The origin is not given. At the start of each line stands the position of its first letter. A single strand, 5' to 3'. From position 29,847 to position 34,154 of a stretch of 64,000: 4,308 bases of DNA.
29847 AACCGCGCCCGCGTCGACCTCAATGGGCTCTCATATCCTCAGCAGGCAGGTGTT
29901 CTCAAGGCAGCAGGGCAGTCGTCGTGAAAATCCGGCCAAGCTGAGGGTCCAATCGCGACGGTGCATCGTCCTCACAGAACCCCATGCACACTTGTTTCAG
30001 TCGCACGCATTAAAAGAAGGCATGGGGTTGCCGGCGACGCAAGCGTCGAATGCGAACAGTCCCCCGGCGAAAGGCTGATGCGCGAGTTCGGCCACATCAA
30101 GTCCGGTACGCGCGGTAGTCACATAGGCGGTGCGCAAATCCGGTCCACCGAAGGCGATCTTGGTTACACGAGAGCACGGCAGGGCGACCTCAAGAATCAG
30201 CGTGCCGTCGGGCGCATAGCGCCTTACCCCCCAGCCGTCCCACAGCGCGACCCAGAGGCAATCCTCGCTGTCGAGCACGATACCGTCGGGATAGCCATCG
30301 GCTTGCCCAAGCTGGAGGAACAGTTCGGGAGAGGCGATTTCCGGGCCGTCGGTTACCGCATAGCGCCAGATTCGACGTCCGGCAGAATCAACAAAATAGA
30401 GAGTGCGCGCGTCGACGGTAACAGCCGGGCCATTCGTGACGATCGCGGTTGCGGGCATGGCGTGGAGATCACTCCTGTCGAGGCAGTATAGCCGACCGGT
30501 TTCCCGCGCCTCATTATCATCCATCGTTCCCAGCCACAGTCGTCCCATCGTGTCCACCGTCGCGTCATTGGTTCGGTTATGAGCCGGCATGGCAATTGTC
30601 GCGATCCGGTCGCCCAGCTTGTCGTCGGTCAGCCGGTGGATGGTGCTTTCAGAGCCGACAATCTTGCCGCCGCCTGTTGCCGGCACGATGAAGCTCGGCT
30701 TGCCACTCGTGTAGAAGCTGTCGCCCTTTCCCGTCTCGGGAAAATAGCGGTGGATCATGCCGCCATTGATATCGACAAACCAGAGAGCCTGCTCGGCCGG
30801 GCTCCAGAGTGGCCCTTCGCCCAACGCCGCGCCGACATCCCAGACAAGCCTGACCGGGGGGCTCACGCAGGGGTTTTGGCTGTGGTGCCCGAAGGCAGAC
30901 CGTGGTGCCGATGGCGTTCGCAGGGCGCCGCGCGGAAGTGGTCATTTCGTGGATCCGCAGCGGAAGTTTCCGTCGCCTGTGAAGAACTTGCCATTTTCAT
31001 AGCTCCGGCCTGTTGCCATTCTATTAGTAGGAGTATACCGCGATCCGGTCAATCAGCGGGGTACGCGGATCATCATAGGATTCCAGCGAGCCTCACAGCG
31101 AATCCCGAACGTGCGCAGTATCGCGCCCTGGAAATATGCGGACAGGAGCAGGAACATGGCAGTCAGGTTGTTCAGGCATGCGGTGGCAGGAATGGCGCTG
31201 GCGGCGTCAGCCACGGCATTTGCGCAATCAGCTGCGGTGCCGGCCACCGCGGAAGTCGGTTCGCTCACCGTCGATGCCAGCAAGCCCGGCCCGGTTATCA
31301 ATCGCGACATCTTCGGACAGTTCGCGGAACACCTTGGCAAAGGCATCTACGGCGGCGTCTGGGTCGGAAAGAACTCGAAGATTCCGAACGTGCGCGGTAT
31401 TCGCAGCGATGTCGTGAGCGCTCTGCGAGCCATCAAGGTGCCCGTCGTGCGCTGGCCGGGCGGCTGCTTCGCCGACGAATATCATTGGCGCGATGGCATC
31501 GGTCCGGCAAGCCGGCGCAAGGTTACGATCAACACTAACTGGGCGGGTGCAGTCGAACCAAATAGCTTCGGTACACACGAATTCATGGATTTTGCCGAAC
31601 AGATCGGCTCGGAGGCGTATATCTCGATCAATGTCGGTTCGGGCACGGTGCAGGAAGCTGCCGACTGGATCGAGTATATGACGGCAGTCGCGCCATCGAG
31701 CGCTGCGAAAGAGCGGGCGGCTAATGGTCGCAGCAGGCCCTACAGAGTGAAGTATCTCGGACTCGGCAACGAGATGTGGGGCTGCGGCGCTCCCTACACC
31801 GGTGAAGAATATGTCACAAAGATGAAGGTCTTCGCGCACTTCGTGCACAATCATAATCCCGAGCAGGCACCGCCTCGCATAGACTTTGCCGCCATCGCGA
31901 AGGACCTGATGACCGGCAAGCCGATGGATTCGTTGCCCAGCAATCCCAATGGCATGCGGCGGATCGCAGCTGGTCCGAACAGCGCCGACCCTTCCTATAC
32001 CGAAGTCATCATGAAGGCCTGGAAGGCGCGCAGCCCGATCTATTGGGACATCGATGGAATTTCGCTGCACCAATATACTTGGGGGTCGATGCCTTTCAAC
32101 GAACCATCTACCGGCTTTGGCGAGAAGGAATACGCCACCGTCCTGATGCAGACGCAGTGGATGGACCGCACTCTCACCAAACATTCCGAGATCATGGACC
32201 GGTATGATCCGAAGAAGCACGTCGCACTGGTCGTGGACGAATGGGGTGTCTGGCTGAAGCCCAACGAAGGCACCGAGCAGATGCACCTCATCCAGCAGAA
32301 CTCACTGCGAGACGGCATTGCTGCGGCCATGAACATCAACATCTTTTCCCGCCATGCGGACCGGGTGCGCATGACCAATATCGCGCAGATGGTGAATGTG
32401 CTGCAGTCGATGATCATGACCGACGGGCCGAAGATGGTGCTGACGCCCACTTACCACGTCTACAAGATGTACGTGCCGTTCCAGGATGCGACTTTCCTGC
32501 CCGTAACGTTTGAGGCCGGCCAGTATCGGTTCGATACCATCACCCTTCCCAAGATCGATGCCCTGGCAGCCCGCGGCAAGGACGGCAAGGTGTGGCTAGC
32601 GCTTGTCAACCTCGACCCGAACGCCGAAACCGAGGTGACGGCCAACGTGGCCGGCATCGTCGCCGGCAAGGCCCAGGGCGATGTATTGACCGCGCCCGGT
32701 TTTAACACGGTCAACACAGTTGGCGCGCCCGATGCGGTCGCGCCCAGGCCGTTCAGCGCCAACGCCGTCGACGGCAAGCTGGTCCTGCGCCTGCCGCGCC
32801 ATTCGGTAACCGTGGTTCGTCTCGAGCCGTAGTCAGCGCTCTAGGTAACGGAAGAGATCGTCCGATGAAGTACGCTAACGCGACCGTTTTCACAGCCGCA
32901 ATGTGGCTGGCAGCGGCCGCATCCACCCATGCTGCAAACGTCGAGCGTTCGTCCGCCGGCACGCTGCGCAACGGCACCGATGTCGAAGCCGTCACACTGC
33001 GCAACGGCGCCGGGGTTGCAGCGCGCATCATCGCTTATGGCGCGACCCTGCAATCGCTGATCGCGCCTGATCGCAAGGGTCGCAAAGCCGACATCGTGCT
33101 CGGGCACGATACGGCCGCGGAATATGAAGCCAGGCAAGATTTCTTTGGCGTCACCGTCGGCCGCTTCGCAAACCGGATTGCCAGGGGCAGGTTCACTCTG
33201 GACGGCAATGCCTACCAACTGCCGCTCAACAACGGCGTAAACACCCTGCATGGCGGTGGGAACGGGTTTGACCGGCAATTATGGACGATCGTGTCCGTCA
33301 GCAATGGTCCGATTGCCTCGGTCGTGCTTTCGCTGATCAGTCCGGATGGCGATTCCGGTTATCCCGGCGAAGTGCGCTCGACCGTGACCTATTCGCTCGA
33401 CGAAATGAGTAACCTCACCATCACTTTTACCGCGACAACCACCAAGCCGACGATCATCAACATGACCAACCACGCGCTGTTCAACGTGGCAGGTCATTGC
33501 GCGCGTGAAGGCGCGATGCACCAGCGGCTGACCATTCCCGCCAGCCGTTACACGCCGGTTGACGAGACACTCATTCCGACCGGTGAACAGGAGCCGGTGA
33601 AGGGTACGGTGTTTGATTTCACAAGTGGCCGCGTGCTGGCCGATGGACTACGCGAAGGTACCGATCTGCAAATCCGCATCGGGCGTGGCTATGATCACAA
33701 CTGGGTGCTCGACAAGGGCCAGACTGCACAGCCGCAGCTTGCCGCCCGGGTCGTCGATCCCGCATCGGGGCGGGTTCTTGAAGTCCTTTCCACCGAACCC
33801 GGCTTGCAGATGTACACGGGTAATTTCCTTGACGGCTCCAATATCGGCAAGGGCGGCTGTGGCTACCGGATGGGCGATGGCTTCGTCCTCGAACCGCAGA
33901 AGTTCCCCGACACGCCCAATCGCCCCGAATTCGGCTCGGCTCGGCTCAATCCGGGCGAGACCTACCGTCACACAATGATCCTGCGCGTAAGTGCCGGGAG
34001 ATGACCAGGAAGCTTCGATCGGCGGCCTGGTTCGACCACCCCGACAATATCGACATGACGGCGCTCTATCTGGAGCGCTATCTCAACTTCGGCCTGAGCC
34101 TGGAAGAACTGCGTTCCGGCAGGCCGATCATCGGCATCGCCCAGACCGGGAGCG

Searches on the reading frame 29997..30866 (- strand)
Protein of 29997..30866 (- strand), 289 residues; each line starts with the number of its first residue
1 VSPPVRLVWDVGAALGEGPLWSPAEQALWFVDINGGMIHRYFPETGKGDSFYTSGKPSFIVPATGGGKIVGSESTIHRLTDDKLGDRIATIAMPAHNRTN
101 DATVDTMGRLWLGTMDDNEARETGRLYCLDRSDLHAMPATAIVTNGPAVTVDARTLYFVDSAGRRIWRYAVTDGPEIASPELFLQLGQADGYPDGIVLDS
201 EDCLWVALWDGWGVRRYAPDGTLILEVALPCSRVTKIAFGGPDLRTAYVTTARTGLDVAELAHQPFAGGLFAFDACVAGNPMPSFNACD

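Call 15: search_protein_families(library=pfam, proteins=[window:29997-30866:-], max_evalue=0.00001)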
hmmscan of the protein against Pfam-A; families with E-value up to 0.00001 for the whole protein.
window:29997-30866:- (289 aa): 1 family
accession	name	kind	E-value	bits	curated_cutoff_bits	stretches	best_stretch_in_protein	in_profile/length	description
PF08450.18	SGL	-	1.5e-69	234.7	26.3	1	15-253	1-246/246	SMP-30/Gluconolactonase/LRE-like region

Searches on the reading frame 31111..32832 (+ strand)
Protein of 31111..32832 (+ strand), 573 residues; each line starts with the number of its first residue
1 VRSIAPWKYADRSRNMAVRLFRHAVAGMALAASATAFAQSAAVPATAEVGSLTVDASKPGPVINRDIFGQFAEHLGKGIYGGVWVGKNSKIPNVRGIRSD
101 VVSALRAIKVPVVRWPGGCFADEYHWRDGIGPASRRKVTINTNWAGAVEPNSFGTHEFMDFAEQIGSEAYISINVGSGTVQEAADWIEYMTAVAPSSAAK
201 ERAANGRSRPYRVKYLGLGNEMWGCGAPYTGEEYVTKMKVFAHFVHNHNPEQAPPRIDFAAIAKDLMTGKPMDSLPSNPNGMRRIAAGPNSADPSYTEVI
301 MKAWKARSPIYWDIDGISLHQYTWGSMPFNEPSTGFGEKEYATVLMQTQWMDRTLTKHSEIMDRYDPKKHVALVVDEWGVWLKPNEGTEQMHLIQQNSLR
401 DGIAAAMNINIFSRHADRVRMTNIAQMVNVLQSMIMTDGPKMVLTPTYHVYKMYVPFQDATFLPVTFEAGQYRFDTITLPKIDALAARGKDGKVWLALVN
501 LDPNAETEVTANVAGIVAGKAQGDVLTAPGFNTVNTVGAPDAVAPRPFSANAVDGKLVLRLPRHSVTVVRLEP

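Call 15: search_protein_families(library=pfam, proteins=[window:31111-32832:+], max_evalue=0.00001)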
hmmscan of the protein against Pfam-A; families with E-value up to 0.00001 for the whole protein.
window:31111-32832:+ (573 aa): 2 families
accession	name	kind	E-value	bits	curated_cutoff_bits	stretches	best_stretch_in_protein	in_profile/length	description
PF06964.18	Alpha-L-AF_C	-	1e-43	149.8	27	1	376-565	1-165/165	Alpha-L-arabinofuranosidase C-terminal domain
PF22848.2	ASD1_dom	-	1.1e-07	32.1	22.2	0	109-177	7-79/239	Alpha-L-arabinofuranosidase 1 domain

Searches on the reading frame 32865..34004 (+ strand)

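Call 15: search_protein_families(library=pfam, proteins=[window:32865-34004:+], max_evalue=0.00001)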
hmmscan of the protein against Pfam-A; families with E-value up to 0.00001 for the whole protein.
window:32865-34004:+ (379 aa): 1 family
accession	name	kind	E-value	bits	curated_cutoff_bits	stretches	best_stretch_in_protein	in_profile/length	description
PF01263.26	Aldose_epim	-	1.5e-90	304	27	1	42-373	2-298/299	Aldose 1-epimerase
